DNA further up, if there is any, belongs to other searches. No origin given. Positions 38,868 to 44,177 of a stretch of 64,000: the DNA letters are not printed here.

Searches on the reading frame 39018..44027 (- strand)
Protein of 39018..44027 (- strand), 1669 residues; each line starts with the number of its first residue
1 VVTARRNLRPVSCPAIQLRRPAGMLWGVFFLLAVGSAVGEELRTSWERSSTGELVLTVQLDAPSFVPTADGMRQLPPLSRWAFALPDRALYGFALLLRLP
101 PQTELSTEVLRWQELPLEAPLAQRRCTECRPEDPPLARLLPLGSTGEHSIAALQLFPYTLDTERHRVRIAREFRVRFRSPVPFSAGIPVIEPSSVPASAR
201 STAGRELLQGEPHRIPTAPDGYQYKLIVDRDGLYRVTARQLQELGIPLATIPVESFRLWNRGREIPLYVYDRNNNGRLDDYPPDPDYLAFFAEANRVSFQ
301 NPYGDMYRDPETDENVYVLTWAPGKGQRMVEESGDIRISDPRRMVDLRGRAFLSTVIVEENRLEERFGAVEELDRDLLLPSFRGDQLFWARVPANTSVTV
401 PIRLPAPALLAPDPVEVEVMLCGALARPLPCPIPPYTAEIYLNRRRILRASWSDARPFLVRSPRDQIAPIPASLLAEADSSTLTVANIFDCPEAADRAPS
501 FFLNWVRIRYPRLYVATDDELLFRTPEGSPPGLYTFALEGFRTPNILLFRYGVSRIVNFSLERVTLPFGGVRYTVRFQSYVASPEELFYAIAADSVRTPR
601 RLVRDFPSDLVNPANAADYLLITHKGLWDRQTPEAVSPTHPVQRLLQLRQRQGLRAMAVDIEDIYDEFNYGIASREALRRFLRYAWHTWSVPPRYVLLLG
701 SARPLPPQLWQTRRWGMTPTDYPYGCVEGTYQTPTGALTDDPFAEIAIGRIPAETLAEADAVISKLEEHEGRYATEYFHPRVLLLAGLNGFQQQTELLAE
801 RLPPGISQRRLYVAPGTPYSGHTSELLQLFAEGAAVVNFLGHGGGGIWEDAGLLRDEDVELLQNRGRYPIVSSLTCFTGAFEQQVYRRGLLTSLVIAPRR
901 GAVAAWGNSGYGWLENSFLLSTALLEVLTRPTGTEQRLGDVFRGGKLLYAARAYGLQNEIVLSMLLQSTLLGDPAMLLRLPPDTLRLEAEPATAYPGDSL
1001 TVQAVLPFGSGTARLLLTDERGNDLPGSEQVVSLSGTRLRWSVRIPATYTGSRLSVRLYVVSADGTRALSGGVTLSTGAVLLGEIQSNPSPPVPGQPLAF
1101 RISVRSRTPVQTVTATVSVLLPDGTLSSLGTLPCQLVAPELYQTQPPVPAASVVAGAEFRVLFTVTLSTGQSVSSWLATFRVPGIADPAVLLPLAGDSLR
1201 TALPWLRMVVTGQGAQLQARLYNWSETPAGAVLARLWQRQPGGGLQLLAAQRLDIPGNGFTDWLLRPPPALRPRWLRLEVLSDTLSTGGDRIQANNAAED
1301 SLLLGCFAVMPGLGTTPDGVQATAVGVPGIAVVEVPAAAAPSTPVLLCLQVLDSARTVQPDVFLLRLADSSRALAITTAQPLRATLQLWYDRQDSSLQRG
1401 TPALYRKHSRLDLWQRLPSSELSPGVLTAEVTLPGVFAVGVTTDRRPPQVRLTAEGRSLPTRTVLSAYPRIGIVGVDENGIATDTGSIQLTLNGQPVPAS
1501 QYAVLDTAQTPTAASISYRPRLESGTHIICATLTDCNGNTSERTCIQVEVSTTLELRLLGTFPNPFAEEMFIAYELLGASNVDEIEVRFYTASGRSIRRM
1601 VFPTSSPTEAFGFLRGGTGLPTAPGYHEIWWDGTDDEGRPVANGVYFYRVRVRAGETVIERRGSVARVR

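Call 43: search_protein_families(library=pfam, proteins=[window:39018-44027:-], max_evalue=0.00001)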
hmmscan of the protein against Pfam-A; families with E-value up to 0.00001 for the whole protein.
window:39018-44027:- (1669 aa): 1 family
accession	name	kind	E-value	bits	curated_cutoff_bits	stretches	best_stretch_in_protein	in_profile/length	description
PF01364.23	Peptidase_C25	-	2.8e-68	231.3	23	1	619-977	1-373/374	Peptidase family C25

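Call 80: search_protein_families(library=ncbifam, proteins=[window:39018-44027:-], max_evalue=0.00001)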
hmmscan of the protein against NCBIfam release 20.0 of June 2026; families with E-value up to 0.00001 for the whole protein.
window:39018-44027:- (1669 aa): 2 families
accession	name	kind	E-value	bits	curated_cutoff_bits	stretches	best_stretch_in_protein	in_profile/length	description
NF033707.1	T9SS_sortase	equivalog_domain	1.1e-59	202.1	420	3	737-990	488-744/1095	type IX secretion system sortase PorU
NF052324.1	PorU_rel_Nterm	equivalog_domain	5.4e-51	173.8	450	1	224-978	33-765/879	putative type IX secretion system sortase PorU2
